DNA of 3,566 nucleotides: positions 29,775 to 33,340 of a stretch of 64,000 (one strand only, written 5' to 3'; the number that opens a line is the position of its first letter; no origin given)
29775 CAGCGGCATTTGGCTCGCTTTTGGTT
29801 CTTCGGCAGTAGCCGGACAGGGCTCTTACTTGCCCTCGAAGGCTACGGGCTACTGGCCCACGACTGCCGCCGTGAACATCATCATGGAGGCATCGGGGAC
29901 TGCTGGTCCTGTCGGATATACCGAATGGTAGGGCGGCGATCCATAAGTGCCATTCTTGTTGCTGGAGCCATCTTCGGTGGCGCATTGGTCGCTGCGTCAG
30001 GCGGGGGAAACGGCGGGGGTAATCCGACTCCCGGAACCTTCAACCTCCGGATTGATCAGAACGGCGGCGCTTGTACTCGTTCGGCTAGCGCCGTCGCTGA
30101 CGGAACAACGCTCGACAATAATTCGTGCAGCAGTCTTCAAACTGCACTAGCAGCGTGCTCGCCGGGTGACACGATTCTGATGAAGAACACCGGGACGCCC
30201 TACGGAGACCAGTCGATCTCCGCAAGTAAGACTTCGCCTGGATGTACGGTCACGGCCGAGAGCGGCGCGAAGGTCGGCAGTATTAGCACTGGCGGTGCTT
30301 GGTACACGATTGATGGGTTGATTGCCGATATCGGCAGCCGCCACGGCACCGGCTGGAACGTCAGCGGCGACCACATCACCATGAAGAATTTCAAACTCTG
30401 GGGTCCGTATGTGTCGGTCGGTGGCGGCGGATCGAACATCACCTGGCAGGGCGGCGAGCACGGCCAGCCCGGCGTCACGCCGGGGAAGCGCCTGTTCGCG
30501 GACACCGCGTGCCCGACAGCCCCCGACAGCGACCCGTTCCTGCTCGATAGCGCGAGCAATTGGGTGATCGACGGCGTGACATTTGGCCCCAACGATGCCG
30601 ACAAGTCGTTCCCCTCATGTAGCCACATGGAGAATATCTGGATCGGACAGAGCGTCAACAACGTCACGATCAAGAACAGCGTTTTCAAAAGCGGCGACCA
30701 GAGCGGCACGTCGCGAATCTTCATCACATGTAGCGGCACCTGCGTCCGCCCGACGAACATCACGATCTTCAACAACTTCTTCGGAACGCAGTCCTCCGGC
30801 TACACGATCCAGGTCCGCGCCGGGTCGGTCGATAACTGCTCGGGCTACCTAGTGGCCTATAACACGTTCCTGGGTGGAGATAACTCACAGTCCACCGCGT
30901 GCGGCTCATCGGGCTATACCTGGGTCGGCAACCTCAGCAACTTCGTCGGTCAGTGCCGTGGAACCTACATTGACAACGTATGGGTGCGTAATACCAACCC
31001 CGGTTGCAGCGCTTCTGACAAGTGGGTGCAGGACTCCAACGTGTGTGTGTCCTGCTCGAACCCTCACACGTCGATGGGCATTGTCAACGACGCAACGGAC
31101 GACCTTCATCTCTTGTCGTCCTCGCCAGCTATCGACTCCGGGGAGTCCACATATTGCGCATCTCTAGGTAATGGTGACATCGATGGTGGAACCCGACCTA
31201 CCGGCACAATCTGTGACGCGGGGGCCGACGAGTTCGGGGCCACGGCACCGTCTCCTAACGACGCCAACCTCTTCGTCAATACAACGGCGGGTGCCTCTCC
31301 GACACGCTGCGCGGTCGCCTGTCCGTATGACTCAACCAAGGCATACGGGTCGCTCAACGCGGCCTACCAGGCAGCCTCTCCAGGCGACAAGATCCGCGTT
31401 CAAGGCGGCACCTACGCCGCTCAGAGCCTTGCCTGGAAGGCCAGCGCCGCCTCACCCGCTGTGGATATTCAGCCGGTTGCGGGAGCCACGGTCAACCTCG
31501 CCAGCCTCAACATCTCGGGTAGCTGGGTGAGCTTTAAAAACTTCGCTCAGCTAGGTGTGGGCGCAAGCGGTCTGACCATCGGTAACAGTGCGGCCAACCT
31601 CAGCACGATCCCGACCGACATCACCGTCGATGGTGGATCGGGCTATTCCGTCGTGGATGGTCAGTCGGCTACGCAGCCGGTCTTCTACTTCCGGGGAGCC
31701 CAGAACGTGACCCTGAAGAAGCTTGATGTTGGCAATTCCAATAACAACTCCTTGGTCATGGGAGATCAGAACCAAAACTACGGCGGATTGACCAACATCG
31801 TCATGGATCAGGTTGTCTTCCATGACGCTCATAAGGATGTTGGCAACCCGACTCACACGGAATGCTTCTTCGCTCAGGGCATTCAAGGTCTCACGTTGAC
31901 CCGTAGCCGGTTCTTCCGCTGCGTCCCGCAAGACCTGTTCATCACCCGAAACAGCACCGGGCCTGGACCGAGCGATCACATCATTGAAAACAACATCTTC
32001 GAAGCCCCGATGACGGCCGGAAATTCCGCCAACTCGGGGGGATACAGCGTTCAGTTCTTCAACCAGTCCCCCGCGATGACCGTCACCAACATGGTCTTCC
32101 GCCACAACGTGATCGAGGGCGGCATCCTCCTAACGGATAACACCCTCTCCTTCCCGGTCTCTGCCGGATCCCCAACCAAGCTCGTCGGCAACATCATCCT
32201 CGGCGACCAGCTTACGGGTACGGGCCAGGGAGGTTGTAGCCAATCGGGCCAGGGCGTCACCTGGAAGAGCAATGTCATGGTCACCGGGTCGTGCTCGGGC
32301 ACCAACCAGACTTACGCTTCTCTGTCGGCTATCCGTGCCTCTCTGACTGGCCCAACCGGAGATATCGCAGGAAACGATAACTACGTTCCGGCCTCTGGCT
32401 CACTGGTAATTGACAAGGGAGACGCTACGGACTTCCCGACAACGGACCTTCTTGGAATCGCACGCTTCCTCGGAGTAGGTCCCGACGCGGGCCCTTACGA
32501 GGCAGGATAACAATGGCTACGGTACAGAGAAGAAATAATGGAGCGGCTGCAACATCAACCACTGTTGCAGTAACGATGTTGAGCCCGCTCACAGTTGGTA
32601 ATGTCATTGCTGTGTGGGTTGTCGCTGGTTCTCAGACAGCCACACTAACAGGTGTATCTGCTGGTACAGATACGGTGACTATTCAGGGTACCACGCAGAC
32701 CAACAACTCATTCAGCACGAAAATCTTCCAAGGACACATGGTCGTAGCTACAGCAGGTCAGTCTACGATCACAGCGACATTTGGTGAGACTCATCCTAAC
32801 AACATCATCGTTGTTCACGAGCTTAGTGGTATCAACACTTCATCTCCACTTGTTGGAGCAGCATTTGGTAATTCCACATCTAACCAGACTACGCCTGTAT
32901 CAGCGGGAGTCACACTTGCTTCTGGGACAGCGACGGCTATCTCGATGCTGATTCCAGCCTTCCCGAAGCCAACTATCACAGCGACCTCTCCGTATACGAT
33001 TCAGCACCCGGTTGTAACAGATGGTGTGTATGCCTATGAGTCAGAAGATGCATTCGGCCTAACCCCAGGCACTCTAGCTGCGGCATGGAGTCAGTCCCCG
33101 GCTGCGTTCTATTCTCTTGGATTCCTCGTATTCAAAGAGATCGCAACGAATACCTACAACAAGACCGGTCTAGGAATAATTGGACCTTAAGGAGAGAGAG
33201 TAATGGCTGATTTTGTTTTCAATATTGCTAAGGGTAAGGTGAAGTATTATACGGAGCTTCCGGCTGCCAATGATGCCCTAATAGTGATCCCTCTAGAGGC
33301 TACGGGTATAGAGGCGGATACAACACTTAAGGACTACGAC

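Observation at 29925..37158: Carbohydrate-active-looking cluster (signal-peptide-bearing beta-helix protein plus BNR/Asp-box protein with an 18-aa repeat tail) embedded between capsid and neck genes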

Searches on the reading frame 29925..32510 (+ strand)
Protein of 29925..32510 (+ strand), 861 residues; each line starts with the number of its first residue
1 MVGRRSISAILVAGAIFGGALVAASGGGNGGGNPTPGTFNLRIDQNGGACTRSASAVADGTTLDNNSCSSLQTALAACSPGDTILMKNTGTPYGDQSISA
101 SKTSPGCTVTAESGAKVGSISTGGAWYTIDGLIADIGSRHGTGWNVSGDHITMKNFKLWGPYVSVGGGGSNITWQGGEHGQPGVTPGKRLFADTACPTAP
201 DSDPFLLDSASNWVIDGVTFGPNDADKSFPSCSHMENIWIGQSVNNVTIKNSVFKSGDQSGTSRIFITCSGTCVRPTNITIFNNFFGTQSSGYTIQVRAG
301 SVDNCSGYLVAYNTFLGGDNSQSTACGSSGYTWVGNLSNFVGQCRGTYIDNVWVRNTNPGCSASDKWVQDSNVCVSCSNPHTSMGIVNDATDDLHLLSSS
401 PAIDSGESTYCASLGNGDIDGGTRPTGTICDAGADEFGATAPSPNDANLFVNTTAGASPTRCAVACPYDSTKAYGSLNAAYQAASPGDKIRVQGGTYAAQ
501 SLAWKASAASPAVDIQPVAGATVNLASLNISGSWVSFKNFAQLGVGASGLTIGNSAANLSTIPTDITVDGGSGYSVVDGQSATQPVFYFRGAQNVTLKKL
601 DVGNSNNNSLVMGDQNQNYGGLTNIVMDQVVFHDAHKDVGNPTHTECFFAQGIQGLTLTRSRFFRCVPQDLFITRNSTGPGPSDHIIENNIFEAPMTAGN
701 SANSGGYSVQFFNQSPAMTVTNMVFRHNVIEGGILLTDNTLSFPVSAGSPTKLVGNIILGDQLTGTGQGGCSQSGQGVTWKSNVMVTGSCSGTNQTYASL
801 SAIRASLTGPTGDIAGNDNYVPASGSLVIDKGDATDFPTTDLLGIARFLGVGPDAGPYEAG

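Call 3: search_protein_families(library=pfam, proteins=[window:29925-32510:+], max_evalue=0.1)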
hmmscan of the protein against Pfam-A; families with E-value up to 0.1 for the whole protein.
window:29925-32510:+ (861 aa): 0 families

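Call 4: search_protein_families(library=phrogs, proteins=[window:29925-32510:+], max_evalue=0.01)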
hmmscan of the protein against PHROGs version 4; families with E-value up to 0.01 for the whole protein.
window:29925-32510:+ (861 aa): 0 families

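Call 8: search_dna_similar(query=window:29925-32510:+, collection=phages, mode=protein, max_rows=25)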
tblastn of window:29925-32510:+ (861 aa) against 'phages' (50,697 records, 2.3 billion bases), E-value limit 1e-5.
No match.

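Call 16: search_solved_structures(query=window:29925-32510:+, max_evalue=1, show_alignments=2)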
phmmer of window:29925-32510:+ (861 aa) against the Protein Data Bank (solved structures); distinct sequences matched with E-value up to 1: 0.

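Call 17: find_homologous_proteins(query=window:29925-32510:+, max_evalue=0.001)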
Query window:29925-32510:+ (861 aa): 17 proteins with E <= 0.001 among 8000 candidates.
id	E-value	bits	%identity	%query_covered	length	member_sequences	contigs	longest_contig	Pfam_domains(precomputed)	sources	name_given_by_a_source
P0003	0.0e+0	1766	100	90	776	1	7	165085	-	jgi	jgi:hypothetical protein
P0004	6.8e-97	344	44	50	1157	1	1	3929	PF00404.25,PF17957.8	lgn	-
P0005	9.6e-83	297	35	92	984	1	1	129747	PF00404.25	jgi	-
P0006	1.6e-66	243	43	46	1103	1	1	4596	PF25059.2,PF13385.14,PF00041.28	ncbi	-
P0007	2.0e-66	243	34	47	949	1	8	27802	-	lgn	-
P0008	1.1e-62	231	40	47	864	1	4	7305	-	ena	-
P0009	6.5e-62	228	33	96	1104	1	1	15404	PF00404.25,PF22842.4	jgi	jgi:hypothetical protein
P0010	5.8e-54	202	39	44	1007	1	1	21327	PF00404.25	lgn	-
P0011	8.0e-42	162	31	80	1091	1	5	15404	PF00404.25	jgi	jgi:hypothetical protein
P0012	2.8e-38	150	33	49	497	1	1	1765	PF22842.4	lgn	-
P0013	1.2e-30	125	28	47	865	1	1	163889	PF07602.18,PF22842.4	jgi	jgi:hypothetical protein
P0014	9.9e-30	122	27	100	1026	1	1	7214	PF00041.28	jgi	jgi:hypothetical protein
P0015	8.2e-27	112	29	94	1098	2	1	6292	PF00041.28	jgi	jgi:chitodextrinase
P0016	2.3e-24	104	32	46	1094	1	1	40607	PF21470.2,PF25059.2,PF25523.2,PF23376.2,PF25832.1,PF17957.8,PF16893.12,PF18370.8,PF12245.15,PF00041.28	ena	-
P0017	1.2e-14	72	31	43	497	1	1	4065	-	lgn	-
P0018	4.3e-8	50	28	48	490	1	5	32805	PF00404.25,PF22842.4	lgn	-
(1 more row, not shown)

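Call 23: find_encoding_contigs(protein=P0005, flank=10000, max_places=2)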
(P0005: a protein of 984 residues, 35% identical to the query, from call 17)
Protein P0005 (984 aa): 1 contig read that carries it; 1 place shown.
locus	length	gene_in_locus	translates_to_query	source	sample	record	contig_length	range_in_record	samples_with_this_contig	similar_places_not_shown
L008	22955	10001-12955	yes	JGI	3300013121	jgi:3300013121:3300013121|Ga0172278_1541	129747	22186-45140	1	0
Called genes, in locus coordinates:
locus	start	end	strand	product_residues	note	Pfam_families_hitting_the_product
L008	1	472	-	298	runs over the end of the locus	PF02481:DNA_processg_A, PF18306:LDcluster4 (weak)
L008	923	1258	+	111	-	-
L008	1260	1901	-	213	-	PF01195:Pept_tRNA_hydro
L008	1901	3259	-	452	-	PF00009:GTP_EFTU, PF00071:Ras (faint), PF01926:MMR_HSR1, PF02421:FeoB_N, PF04548:AIG1, PF01926:MMR_HSR1, PF02421:FeoB_N, PF14714:KH_dom-like, +4 more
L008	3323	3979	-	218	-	PF01479:S4 (weak), PF00849:PseudoU_synth_2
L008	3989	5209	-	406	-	PF00072:Response_reg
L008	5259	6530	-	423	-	PF00989:PAS, PF08448:PAS_4 (weak), PF13188:PAS_8 (weak), PF13426:PAS_9 (weak), PF00512:HisKA, PF02518:HATPase_c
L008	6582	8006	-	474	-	PF00672:HAMP, PF00512:HisKA, PF02518:HATPase_c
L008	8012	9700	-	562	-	PF00496:SBP_bac_5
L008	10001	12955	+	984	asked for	PF00404:Dockerin_1 (weak)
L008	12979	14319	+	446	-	PF00404:Dockerin_1 (weak)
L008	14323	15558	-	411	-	PF00817:IMS, PF11799:IMS_C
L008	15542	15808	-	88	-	-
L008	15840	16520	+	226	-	PF02586:SRAP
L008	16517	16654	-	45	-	-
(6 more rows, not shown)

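Call 24: find_encoding_contigs(protein=P0013, flank=10000, max_places=2)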
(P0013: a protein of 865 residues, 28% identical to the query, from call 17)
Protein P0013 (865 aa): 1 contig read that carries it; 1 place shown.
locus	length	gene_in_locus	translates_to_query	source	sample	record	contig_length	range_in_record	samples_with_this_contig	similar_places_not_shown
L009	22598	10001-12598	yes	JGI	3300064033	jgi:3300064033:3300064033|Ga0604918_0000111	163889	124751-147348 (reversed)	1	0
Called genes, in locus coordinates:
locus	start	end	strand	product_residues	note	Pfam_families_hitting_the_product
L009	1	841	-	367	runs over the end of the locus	PF00534:Glycos_transf_1, PF13692:Glyco_trans_1_4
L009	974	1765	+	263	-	-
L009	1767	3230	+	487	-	PF04932:Wzy_C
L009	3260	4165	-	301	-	PF00535:Glycos_transf_2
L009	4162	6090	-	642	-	PF13522:GATase_6, PF13537:GATase_7, PF00733:Asn_synthase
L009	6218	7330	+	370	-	PF01073:3Beta_HSD, PF01370:Epimerase, PF02719:Polysacc_synt_2 (weak), PF07993:NAD_binding_4 (weak), PF13460:NAD_binding_10, PF16363:GDP_Man_Dehyd, PF01370:Epimerase, PF16363:GDP_Man_Dehyd, +1 more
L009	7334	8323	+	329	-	PF00535:Glycos_transf_2, PF13641:Glyco_tranf_2_3, PF13632:Glyco_trans_2_3 (weak)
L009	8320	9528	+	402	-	-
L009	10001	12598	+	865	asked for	PF07602:DUF1565 (faint), PF22842:Pel9A-like_beta_helix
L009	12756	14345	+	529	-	PF00041:fn3 (weak), PF07602:DUF1565 (faint), PF22842:Pel9A-like_beta_helix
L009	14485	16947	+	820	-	PF07602:DUF1565 (faint), PF22842:Pel9A-like_beta_helix (weak), PF13229:Beta_helix (weak), PF22842:Pel9A-like_beta_helix (weak)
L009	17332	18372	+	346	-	PF22842:Pel9A-like_beta_helix (weak)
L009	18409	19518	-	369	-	PF02350:Epimerase_2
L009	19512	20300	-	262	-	PF03808:Glyco_tran_WecG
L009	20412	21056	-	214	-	PF13489:Methyltransf_23 (weak), PF08241:Methyltransf_11, PF13649:Methyltransf_25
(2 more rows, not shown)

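Call 53: predict_structure(alignment_id=A4)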
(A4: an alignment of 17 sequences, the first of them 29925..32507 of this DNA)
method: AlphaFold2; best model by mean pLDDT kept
length: 861 residues; sequences in the alignment: 17
mean_pLDDT: 76.0   pTM: 0.55
mean pLDDT of the five models: 76.0, 75.5, 75.1, 73.6, 72.6
residues with pLDDT >= 90: 232; 70-90: 377; 50-70: 152; < 50: 100
segments of 3 or more residues with pLDDT < 50: 1-36, 196-198, 555-565, 570-582, 639-642, 700-704, 739-744, 746-748, 764-770, 772-774, 811-816
pLDDT, mean of each block of 10 residues (from residue 1): 36 37 28 48 83 77 74 93 86 91 86 89 94 87 91 93 89 93 72 52 87 94 73 77 94 87 87 85 89 83 87 83 62 90 84 84 86 61 74 76 86 71 64 78 77 86 83 91 90 88 73 82 80 77 62 48 43 42 64 79 72 60 83 69 72 88 84 78 90 68 61 68 90 68 49 89 42 61 82 86 80 55 89 87 75 86 64
secondary structure, 60 per line:
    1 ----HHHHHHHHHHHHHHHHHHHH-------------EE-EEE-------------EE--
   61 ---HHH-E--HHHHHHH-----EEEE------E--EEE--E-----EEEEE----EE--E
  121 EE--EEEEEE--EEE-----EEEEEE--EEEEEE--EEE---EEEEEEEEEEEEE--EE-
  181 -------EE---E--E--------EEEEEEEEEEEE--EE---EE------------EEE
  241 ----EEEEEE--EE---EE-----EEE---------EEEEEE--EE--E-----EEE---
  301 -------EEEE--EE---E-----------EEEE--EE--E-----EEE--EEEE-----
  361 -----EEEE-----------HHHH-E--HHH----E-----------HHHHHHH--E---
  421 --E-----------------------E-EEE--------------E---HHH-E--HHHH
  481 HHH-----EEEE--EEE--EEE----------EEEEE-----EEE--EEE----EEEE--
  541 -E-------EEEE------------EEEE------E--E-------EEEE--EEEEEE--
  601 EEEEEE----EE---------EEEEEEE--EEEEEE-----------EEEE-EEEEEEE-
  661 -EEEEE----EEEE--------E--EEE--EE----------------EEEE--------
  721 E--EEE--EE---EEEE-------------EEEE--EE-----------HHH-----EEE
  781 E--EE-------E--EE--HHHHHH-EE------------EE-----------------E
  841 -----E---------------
elements in order (helices of 4 or more, strands of 3 or more residues): H5-24 E41-43 H71-77 E83-86 E96-98 E107-111 E120-122 E125-130 E133-135 E141-146 E149-154 E157-159 E163-175 E205-216 E238-240 E245-250 E265-267 E277-282 E295-297 E308-311 E331-334 E347-349 E352-355 E366-369 H381-384 H408-414 E449-451 H477-483 E489-492 E495-497 E500-502 E513-517 E523-525 E528-530 E535-538 E550-553 E566-569 E587-590 E593-598 E601-606 E622-628 E631-636 E648-651 E653-659 E662-666 E671-674 E686-688 E709-712 E724-726 E734-737 E751-754 E778-781 H800-805

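Call 60: fold_search(model_id=the predicted structure, library=pdb)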
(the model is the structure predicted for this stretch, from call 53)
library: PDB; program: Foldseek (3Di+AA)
matches with E <= 10: 446; with E <= 0.001: 20
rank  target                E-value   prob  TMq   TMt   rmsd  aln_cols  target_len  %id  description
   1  7dmk_A                1.2e-09  1.00  0.21  0.24  23.3       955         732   12  PL6 alginate lyase BcAlyPL6 (released 2021-10-06)
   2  7dmk_B                1.0e-08  1.00  0.18  0.21  23.4       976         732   12  PL6 alginate lyase BcAlyPL6 (released 2021-10-06)
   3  5gkd_A                1.5e-08  1.00  0.18  0.20  22.0       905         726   12  Structure of PL6 family alginate lyase AlyGC (released 2017-02-08)
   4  7dmk_C                2.1e-08  1.00  0.21  0.24  23.4       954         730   12  PL6 alginate lyase BcAlyPL6 (released 2021-10-06)
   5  5gkq_A                1.3e-07  1.00  0.19  0.22  21.9       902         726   12  Structure of PL6 family alginate lyase AlyGC mutant-R241A (released 2017-02-08)
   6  7dmk_D                1.5e-07  1.00  0.21  0.24  23.4       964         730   12  PL6 alginate lyase BcAlyPL6 (released 2021-10-06)
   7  8bwk_B                1.0e-06  1.00  0.19  0.22  22.6       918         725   11  Metagenomic derived PL6 alginate lyase (released 2023-12-20)
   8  7o7t                  2.2e-06  1.00  0.18  0.21  22.8       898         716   10  Structure of the PL6 family alginate lyase Patl3640 from Pseudoalteromonas atlantica T6c in complex with 4-deoxy-L-eryth (released 2021-07-28)
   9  1ru4                  4.0e-06  1.00  0.26  0.50   8.9       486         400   16  Crystal structure of pectate lyase Pel9A (released 2004-04-13)
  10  8bwk_C                4.7e-06  1.00  0.21  0.24  22.1       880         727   12  Metagenomic derived PL6 alginate lyase (released 2023-12-20)
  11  8bwk_D                6.1e-06  1.00  0.20  0.23  21.6       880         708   11  Metagenomic derived PL6 alginate lyase (released 2023-12-20)
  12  7o77                  9.6e-06  1.00  0.19  0.22  23.4       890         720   11  Structure of the PL6 family alginate lyase Patl3640 from Pseudoalteromonas atlantica T6c (released 2021-07-28)
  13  5gqc_A                1.0e-05  1.00  0.20  0.28  26.2       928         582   12  Crystal structure of lacto-N-biosidase LnbX from Bifidobacterium longum subsp. longum, ligand-free form (released 2017-04-19)
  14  7v6i_A                1.4e-05  1.00  0.19  0.27  26.7       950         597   10  Crystal structure of lacto-N-biosidase BsaX from Bifidobacterium saguini, lacto-N-biose complex (released 2022-02-09)
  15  6kfn                  1.5e-05  1.00  0.18  0.46  10.3       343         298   17  Crystal structure of alginate lyase from Paenibacillus sp. str. FPU-7 (released 2019-10-30)
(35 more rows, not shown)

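Call 118: search_protein_families(library=ncbifam, proteins=[window:29925-32510:+], max_evalue=0.1)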
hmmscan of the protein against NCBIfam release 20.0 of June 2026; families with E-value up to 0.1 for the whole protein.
window:29925-32510:+ (861 aa): 1 family
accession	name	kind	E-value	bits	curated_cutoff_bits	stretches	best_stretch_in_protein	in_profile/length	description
NF041518.1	choice_anch_Q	domain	5.4e-15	55.4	25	2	390-437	13-57/58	choice-of-anchor Q domain-containing protein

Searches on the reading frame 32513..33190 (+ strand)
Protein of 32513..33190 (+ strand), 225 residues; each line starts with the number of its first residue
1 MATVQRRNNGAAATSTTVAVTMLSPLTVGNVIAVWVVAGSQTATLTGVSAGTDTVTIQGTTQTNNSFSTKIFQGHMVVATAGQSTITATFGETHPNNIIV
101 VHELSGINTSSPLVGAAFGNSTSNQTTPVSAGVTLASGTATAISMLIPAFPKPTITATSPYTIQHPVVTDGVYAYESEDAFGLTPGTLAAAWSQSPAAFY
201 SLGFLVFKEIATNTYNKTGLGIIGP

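Call 3: search_protein_families(library=pfam, proteins=[window:32513-33190:+], max_evalue=0.1)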
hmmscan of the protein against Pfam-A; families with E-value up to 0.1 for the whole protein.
window:32513-33190:+ (225 aa): 0 families

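Call 4: search_protein_families(library=phrogs, proteins=[window:32513-33190:+], max_evalue=0.01)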
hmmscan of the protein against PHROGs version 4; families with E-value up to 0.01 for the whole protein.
window:32513-33190:+ (225 aa): 0 families

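Call 118: search_protein_families(library=ncbifam, proteins=[window:32513-33190:+], max_evalue=0.1)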
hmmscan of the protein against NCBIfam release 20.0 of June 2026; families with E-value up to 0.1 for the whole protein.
window:32513-33190:+ (225 aa): 1 family
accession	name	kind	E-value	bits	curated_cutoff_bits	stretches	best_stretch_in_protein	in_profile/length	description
NF005680.0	PRK07476.1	equivalog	0.021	13.8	413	1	11-145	89-216/326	hydroxyectoine utilization dehydratase EutB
